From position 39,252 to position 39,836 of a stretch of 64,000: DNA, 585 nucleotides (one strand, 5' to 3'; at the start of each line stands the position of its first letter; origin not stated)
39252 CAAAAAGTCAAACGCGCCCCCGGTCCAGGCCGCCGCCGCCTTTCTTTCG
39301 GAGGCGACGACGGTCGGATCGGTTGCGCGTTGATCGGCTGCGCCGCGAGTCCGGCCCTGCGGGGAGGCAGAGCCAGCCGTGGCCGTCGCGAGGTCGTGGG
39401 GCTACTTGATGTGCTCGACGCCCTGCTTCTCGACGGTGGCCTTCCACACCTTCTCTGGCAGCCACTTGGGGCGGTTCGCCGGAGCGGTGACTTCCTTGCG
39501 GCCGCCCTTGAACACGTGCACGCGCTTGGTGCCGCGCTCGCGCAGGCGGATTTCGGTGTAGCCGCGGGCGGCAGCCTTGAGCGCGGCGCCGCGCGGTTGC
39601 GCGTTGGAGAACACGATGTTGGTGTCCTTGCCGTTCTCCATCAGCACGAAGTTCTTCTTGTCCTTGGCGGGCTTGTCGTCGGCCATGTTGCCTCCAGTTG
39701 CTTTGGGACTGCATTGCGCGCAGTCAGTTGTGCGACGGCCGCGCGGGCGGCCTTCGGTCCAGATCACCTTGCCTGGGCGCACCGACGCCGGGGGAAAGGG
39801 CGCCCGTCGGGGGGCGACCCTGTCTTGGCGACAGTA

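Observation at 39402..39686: Archaeal-type chromatin protein MC1 homolog in a bacterial chromosome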

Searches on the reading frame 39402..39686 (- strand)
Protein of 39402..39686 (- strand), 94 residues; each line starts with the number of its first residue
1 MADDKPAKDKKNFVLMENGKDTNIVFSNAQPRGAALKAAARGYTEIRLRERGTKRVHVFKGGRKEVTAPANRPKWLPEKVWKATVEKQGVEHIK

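Call 4: search_protein_families(library=pfam, proteins=[window:39405-39686:-], max_evalue=1)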
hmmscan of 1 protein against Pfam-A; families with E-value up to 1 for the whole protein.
window:39405-39686:- (94 aa): 1 family
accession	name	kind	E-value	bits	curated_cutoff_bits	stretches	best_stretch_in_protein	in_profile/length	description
PF05854.16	MC1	-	5.2e-29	100.8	23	1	9-93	1-95/96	Non-histone chromosomal protein MC1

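Call 5: search_solved_structures(query=window:39405-39686:-, max_evalue=1, show_alignments=3)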
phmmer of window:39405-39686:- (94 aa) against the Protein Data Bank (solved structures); distinct sequences matched with E-value up to 1: 1.
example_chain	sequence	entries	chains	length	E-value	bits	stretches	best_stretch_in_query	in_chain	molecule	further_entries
1t23_A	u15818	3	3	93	2.2e-20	75.9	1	10-93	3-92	Chromosomal protein MC1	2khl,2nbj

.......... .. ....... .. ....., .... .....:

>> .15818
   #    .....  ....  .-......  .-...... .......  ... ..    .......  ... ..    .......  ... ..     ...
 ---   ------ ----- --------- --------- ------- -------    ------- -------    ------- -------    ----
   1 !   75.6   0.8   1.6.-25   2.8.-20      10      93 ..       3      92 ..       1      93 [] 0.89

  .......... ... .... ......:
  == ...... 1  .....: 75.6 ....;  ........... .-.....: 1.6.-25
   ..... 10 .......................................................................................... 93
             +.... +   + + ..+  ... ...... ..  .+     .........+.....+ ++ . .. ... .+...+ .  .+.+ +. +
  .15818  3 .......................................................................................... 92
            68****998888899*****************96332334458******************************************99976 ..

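Call 6: find_encoding_contigs(protein=window:39402-39686:-, flank=10000, max_places=6)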
Protein window:39402-39686:- (94 aa): no gene with exactly this product is on record in the collection.

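Call 7: find_homologous_proteins(query=window:39405-39686:-, max_evalue=0.001)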
Query window:39405-39686:- (94 aa): 310 proteins with E <= 0.001 among 314 candidates; the best 120 are listed.
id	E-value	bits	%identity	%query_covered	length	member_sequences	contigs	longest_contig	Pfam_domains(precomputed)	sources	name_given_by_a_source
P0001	7.1e-53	194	95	100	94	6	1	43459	PF05854.17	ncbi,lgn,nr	ncbi:MAG: chromosomal protein MC1 [Myxococcales bacterium]|nr:chromosomal protein MC1 [Myxococcales 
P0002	3.3e-52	192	95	100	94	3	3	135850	PF05854.17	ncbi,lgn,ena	-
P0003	2.1e-48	180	89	88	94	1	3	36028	PF05854.17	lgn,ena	-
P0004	1.6e-46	174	87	97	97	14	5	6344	PF05854.17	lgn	-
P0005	3.0e-44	167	87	93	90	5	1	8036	PF05854.17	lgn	-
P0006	3.5e-43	163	84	94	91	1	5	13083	PF05854.17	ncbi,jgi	jgi:hypothetical protein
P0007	1.2e-41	158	82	94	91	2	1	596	PF05854.17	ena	-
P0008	2.1e-41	158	81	91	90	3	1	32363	PF05854.17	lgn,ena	-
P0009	2.9e-40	154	81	91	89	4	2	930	PF05854.17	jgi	jgi:hypothetical protein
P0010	4.2e-39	150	81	91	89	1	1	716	PF05854.17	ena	-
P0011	1.0e-38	149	81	90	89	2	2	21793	PF05854.17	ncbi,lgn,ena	-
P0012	1.3e-38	149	78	93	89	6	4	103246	PF05854.17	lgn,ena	-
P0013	1.5e-38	148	78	94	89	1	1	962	PF05854.17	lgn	-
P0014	2.1e-38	148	80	91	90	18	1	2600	PF05854.17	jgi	jgi:hypothetical protein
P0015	2.6e-38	148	77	99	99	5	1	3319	PF05854.17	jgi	jgi:hypothetical protein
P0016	2.8e-38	148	75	99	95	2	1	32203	PF05854.17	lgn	-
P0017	2.9e-38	148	77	94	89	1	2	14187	PF05854.17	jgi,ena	jgi:hypothetical protein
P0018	3.7e-38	147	79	91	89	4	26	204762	PF05854.17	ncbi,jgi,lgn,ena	jgi:hypothetical protein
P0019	3.7e-38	147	77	94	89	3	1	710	PF05854.17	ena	-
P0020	4.6e-38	147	79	91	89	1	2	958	PF05854.17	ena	-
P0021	5.6e-38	147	79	93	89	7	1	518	PF05854.17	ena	-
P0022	8.8e-38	146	78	91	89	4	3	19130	PF05854.17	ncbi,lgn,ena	-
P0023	1.3e-37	145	79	91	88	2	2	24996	PF05854.17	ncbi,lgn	ncbi:MAG: hypothetical protein RIT45_4015 [Pseudomonadota bacterium]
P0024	1.6e-37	145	79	89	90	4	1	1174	PF05854.17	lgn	-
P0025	2.3e-37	145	78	91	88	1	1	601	PF05854.17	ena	-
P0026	2.6e-37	145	76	91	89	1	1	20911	PF05854.17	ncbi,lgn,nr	ncbi:MAG: chromosomal protein MC1 [Myxococcales bacterium]|nr:chromosomal protein MC1 [Myxococcales 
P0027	3.1e-37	144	79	90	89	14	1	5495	PF05854.17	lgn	-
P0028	6.4e-37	143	78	91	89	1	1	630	PF05854.17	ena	-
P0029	1.1e-36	143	75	94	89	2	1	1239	PF05854.17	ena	-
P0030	1.2e-36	142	77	91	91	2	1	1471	PF05854.17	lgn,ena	-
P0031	1.2e-36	142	75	99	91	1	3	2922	PF05854.17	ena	-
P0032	1.3e-36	142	76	91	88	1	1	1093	PF05854.17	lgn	-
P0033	1.3e-36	142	77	91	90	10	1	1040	PF05854.17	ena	-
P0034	1.5e-36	142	74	91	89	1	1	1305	PF05854.17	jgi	jgi:hypothetical protein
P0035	1.5e-36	142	74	91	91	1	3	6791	PF05854.17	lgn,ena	-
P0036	1.6e-36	142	76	94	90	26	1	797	PF05854.17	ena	-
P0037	2.0e-36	142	76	91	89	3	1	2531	PF05854.17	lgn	-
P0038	2.7e-36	141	74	99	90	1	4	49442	PF05854.17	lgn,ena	-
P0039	2.9e-36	141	75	93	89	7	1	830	PF05854.17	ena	-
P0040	3.5e-36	141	74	93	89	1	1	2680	PF05854.17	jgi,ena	-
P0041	3.9e-36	141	77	91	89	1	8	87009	PF05854.17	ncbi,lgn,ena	-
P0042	4.4e-36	141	74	94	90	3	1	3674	PF05854.17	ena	-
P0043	8.5e-36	140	75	99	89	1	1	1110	PF05854.17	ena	-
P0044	9.0e-36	140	75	90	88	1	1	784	PF05854.17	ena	-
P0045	1.0e-35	139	75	93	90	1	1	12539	PF05854.17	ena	-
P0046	1.1e-35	139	74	83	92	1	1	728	PF05854.17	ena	-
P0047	1.7e-35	139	75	93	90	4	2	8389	PF05854.17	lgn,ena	-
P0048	2.0e-35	138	74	91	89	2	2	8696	PF05854.17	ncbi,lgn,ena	-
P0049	2.1e-35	138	77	93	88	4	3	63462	PF05854.17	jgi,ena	-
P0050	2.1e-35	138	70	93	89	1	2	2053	PF05854.17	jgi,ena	-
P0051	2.1e-35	138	73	83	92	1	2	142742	PF05854.17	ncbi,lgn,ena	-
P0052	2.8e-35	138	76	89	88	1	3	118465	PF05854.17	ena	-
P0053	3.1e-35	138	70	100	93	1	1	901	PF05854.17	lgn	-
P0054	4.1e-35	137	70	93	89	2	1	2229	PF05854.17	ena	-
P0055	4.5e-35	137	75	90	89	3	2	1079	PF05854.17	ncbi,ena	-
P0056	6.2e-35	137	76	91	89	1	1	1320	PF05854.17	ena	-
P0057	7.6e-35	137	71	93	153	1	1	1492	PF05854.17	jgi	-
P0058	9.2e-35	136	73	99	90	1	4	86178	PF05854.17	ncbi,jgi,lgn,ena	-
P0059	9.7e-35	136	71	98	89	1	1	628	PF05854.17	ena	-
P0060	1.2e-34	136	72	99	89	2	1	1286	PF05854.17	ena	-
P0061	1.2e-34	136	70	99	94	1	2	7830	PF05854.17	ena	-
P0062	1.4e-34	136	75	90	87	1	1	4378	PF05854.17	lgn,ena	-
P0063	1.5e-34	136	76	89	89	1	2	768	PF05854.17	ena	-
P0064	1.5e-34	136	79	90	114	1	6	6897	PF05854.17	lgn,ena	-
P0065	1.6e-34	136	75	89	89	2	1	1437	PF05854.17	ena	-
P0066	1.9e-34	135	77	86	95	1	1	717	PF05854.17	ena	-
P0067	2.3e-34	135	71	99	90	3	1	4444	PF05854.17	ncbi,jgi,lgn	ncbi:MAG: hypothetical protein ACI9OJ_004114 [Myxococcota bacterium]|jgi:hypothetical protein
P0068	3.1e-34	135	71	99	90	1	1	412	PF05854.17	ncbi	-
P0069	4.2e-34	134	75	89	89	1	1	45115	PF05854.17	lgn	-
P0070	5.3e-34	134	73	91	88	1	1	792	PF05854.17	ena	-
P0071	6.0e-34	134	76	90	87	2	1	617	PF05854.17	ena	-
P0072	6.4e-34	134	74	89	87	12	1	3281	PF05854.17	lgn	-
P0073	6.8e-34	134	73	91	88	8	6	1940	PF05854.17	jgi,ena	-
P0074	6.8e-34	134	72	93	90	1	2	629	PF05854.17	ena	-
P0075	8.1e-34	133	74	91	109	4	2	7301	PF05854.17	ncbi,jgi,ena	jgi:hypothetical protein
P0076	8.1e-34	133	72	93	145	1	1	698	PF05854.17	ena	-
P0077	8.5e-34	133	67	100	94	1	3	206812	PF05854.17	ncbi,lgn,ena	-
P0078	1.0e-33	133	74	90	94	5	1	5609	PF05854.17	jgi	jgi:hypothetical protein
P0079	1.5e-33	133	75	93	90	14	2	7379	PF05854.17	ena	-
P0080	1.8e-33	132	72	93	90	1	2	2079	PF05854.17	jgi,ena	-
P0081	1.9e-33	132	75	93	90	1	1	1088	PF05854.17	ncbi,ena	-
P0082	1.9e-33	132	69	99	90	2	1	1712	PF05854.17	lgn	-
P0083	2.6e-33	132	69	99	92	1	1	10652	PF05854.17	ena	-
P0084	3.0e-33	131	76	93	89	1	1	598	PF05854.17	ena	-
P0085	3.7e-33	131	71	93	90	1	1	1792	PF05854.17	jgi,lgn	jgi:hypothetical protein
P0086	4.1e-33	131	69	99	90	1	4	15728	PF05854.17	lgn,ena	-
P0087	4.1e-33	131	74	89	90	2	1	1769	PF05854.17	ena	-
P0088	4.6e-33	131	72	91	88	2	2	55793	PF05854.17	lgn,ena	-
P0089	6.6e-33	130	70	89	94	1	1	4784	PF05854.17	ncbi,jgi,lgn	jgi:hypothetical protein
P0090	7.6e-33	130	74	89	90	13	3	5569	PF05854.17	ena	-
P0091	8.0e-33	130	67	99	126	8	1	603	PF05854.17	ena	-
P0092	8.4e-33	130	71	93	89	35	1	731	PF05854.17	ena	-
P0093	9.6e-33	130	69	94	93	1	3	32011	PF05854.17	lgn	-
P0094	1.0e-32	130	71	93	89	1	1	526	PF05854.17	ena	-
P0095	1.2e-32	130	68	99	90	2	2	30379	PF05854.17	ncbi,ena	-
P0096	1.2e-32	130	71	90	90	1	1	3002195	PF05854.17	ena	-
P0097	1.6e-32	129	73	90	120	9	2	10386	PF05854.17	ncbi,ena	-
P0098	2.2e-32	129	71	99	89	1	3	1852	PF05854.17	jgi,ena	jgi:hypothetical protein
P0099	3.1e-32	128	72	90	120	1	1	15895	PF05854.17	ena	-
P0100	3.9e-32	128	74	90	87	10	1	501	PF05854.17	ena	-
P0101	4.1e-32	128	72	90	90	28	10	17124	PF05854.17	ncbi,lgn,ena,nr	ncbi:MAG: chromosomal protein MC1 [Euryarchaeota archaeon]|nr:chromosomal protein MC1 [Euryarchaeota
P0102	4.1e-32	128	72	88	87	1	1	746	PF05854.17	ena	-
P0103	4.4e-32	128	74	90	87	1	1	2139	PF05854.17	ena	-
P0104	5.5e-32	127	66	99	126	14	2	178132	PF05854.17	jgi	jgi:hypothetical protein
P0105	6.1e-32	127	72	93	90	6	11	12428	PF05854.17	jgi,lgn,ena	-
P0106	6.1e-32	127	74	89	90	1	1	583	PF05854.17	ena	-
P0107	7.5e-32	127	71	90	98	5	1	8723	PF05854.17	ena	-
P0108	7.6e-32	127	71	90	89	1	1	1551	PF05854.17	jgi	-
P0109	8.2e-32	127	74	89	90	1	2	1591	PF05854.17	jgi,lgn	jgi:hypothetical protein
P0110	8.8e-32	127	73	90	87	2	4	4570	PF05854.17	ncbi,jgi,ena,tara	tara:strand:+ start:410 stop:673 length:264 start_codon:yes stop_codon:yes gene_type:complete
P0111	9.8e-32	127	73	89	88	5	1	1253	PF05854.17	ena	-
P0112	1.5e-31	126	68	93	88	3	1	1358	PF05854.17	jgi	jgi:hypothetical protein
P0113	1.9e-31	126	72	89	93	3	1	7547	PF05854.17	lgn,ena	-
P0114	2.0e-31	126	69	90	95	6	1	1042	PF05854.17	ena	-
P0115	2.3e-31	126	71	88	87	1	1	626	PF05854.17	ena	-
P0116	2.5e-31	125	69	90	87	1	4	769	PF05854.17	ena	-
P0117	2.9e-31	125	71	90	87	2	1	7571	PF05854.17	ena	-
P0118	3.1e-31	125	72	89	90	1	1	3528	PF05854.17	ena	-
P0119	3.1e-31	125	68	93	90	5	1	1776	PF05854.17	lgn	-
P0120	3.6e-31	125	71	90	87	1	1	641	PF05854.17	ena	-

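Call 8: find_related_loci(query=window:39405-39686:-, collection=genome_contigs, flank=6000)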
Query window:39405-39686:- (94 aa) in genome_contigs; peptide patterns used: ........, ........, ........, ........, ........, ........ (x = any residue, [..] = any of these).
238 stretches matched a pattern; 46 encode a relative of the query (tblastn E <= 1e-3); 46 distinct loci.
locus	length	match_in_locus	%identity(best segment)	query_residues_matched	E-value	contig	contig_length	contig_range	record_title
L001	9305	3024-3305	97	1-94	3e-59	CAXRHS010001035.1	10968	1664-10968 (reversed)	MAG: Myxococcota bacterium isolate CJ01B_8.15 genome assembly, contig: k141_317798, whole genome shotgun sequence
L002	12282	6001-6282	95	1-94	2e-58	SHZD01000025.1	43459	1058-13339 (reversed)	MAG: Myxococcales bacterium isolate Baikal-deep-G136 BACOMB-C3627, whole genome shotgun sequence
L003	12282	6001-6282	95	1-94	7e-58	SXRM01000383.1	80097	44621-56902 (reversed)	MAG: Proteobacteria bacterium isolate F1-140-MAGs058 F1-140__c494357, whole genome shotgun sequence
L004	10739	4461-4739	86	2-94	5e-51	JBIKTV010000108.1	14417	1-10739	MAG: Myxococcota bacterium isolate ME2015-07-30_3300044647_group6_bin219 Rohwer_bin1498_scaffold_3587_c1, whole genome s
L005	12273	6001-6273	87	4-94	7e-51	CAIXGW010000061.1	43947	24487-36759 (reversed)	MAG: uncultured Myxococcales bacterium isolate ErkenSummer_bin-0937 genome assembly, contig: bin-0937:061/404, whole gen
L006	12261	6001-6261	87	8-94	8e-49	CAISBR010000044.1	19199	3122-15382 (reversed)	MAG: uncultured Myxococcales bacterium isolate Ki3-D4_bin-362 genome assembly, contig: bin-362:044/244, whole genome sho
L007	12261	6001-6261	87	8-94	8e-49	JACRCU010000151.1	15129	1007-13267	MAG: Deltaproteobacteria bacterium isolate NC_groundwater_1654_Pr3_B-0.1um_9_b SR-2_scaffold_141_1021712, whole genome s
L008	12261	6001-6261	87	8-94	3e-48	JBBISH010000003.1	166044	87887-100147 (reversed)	MAG: Myxococcales bacterium isolate STS170223_bin_369 NODE_61_length_166044_cov_2.22171, whole genome shotgun sequence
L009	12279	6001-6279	76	1-93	1e-45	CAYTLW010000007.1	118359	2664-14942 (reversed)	MAG TPA_asm: uncultured Enterobacteriaceae bacterium isolate binchicken_co141_175 genome assembly, contig: NODE_440_leng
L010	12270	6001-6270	79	5-94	6e-44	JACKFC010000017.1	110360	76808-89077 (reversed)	MAG: Deltaproteobacteria bacterium isolate HK-STAS-MYXO-50 HK-STAS-MYXO-50_17, whole genome shotgun sequence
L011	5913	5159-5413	81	10-94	3e-43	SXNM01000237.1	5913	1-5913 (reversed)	MAG: Proteobacteria bacterium isolate F1-120-MAGs196 F1-120__c516353, whole genome shotgun sequence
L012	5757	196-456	77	4-93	7e-43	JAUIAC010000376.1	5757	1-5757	MAG: bacterium isolate 5_bin.26 NODE_9184_length_5757_cov_2.766252, whole genome shotgun sequence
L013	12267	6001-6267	75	1-93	6e-43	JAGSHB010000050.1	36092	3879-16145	MAG: Myxococcales bacterium isolate GY13CH_bin.24 k141_498493_length_36092_cov_15.7395, whole genome shotgun sequence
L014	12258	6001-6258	79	9-94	2e-42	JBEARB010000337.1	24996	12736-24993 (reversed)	MAG: Pseudomonadota bacterium isolate muddycreek_2019_sw_WHONDRS-S19S_0082_B_bin.95 scaffold_2493037, whole genome shotg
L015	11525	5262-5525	76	7-94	2e-42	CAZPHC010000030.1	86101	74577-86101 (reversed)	MAG TPA_asm: uncultured Enterobacteriaceae bacterium isolate SRP319275_co3_164 genome assembly, contig: NODE_410_length_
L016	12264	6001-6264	76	7-94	1e-41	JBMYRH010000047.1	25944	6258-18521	MAG: Myxococcota bacterium isolate ME_XS_2303_bin_6 ME_XS_2303_bin_6_47, whole genome shotgun sequence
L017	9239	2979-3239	75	7-93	5e-41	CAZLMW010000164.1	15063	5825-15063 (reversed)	MAG TPA_asm: uncultured Enterobacteriaceae bacterium isolate binchicken_co46_896 genome assembly, contig: NODE_7491_leng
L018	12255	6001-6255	72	9-93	7e-38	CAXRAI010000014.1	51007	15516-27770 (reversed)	MAG: Salinimicrobium sp. isolate YZ09aB_8.71 genome assembly, contig: k141_983492, whole genome shotgun sequence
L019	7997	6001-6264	74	7-93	5e-38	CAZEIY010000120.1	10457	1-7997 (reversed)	MAG TPA_asm: uncultured Rickettsiales bacterium isolate SRP308112_co1_107 genome assembly, contig: NODE_11942_length_104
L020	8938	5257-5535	65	1-94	4e-37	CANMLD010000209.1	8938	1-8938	MAG: Proteobacteria bacterium isolate ZH-15may19-174 genome assembly, contig: ZH-15May19-c23433, whole genome shotgun se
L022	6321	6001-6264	72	7-93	5e-37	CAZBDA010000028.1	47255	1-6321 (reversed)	MAG TPA_asm: uncultured Rickettsiales bacterium isolate binchicken_co141_137 genome assembly, contig: NODE_3249_length_4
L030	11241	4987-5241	66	9-93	3e-32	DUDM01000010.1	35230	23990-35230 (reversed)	MAG TPA_asm: Candidatus Poseidoniales archaeon isolate UWMA-0357 NODE_1666_length_35230_cov_0.353107, whole genome shotg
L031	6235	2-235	67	16-93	6e-31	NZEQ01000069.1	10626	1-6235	MAG: Verrucomicrobiales bacterium isolate ARS100 17801, whole genome shotgun sequence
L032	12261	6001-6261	64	9-93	3e-30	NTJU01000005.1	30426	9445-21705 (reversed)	MAG: Marine Group II euryarchaeote MED-G33 EUII-MED-G33-C5, whole genome shotgun sequence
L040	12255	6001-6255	67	9-93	2e-29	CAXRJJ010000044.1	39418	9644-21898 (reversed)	MAG: Yoonia sp. isolate YZ14D_8.59 genome assembly, contig: k141_789821, whole genome shotgun sequence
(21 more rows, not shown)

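Call 36: search_dna_similar(query=window:39405-39686:-, collection=phages, mode=protein, max_evalue=0.001)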
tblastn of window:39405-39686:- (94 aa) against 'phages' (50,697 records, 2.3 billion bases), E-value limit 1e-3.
No match.

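Call 37: search_dna_similar(query=window:39405-39686:-, collection=plasmids, mode=protein, max_evalue=0.001)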
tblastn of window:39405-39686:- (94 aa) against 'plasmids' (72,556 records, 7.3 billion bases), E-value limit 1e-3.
Records with a match: 5; places in all: 7; records where one place covers at least 80% of the query: 5.
Best place of each record, by identity: <60% 5.
By first word of the organism name: Halococcus 4; Salinibaculum 1.
By predicted mobility (MOB-suite, as given by PLSDB): non-mobilizable 5.
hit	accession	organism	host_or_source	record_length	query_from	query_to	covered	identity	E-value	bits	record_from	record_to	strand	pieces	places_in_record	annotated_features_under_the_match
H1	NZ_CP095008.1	Halococcus dombrowskii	Direct from delivered sample,Rock salt ...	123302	7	93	93%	40.8%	4e-14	72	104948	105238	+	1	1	non-histone chromosomal MC1 family protein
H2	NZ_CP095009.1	Halococcus dombrowskii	Direct from delivered sample,Rock salt ...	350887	7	93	93%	39.8%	3e-13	70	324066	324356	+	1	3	non-histone chromosomal MC1 family protein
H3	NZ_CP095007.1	Halococcus dombrowskii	Direct from delivered sample,Rock salt ...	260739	7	93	93%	38.1%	1e-13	72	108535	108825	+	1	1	non-histone chromosomal MC1 family protein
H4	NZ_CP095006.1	Halococcus dombrowskii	Direct from delivered sample,Rock salt ...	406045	10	93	89%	39.4%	2e-9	59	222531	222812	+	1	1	non-histone chromosomal MC1 family protein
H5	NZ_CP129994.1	Salinibaculum sp. KK48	cell culture,sediment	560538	10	94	90%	36.7%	8e-10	61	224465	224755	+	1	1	non-histone chromosomal MC1 family protein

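Call 41: get_annotated_region(hit=H1, flank=200)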
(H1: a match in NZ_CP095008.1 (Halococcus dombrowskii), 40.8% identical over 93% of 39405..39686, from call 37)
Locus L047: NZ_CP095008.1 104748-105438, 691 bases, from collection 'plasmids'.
description: Halococcus dombrowskii strain H4 plasmid unnamed3, complete sequence
organism: Halococcus dombrowskii (NCBI taxid 179637)
taxonomy: Archaea; Euryarchaeota; Halobacteria; Halobacteriales; Halococcaceae; Halococcus; Halococcus dombrowskii
host: -; source: Direct from delivered sample,Rock salt from Permian period; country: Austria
typing (MOB-suite, as given by PLSDB): non-mobilizable
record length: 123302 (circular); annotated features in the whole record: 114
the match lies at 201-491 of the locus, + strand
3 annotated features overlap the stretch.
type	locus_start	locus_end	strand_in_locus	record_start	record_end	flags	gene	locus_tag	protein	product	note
CDS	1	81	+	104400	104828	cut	-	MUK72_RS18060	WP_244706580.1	TRAM domain-containing protein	-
CDS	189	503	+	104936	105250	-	-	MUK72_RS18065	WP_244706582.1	non-histone chromosomal MC1 family protein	-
CDS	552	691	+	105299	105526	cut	-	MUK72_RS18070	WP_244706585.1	hypothetical protein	-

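Call 42: get_annotated_region(hit=H5, flank=200)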
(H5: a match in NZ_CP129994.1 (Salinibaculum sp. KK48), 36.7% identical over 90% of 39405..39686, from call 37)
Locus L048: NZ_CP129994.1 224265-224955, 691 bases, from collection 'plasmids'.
description: Salinibaculum sp. KK48 plasmid unnamed2, complete sequence
organism: Salinibaculum sp. KK48 (NCBI taxid 3058903)
taxonomy: Archaea; Euryarchaeota; Halobacteria; Halobacteriales; Haloarculaceae; Salinibaculum; Salinibaculum sp. KK48
host: -; source: cell culture,sediment; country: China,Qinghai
typing (MOB-suite, as given by PLSDB): non-mobilizable
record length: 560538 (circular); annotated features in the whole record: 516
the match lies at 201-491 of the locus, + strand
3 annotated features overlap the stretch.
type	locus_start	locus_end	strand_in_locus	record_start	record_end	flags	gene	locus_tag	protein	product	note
CDS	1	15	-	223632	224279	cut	tmk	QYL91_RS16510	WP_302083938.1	dTMP kinase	GO:0015949 - nucleobase-containing small molecule interconversion [Evidence IEA]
CDS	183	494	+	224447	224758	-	-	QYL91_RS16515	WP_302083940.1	non-histone chromosomal MC1 family protein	GO:0042262 - DNA protection [Evidence IEA]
CDS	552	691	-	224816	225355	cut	-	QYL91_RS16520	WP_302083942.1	hypothetical protein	-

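Call 45: predict_structure(alignment_id=A3)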
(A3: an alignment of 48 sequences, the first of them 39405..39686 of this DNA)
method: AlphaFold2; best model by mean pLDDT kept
length: 94 residues; sequences in the alignment: 48
mean_pLDDT: 88.2   pTM: 0.71
mean pLDDT of the five models: 88.2, 84.2, 82.8, 81.1, 71.6
residues with pLDDT >= 90: 64; 70-90: 22; 50-70: 7; < 50: 1
segments of 3 or more residues with pLDDT < 50: none
pLDDT, mean of each block of 10 residues (from residue 1): 61 89 91 94 93 91 92 91 93 85
secondary structure, 60 per line:
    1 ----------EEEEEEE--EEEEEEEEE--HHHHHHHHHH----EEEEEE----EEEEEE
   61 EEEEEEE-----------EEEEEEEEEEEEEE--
elements in order: E11-17 E20-28 H31-40 E45-50 E55-67 E79-92
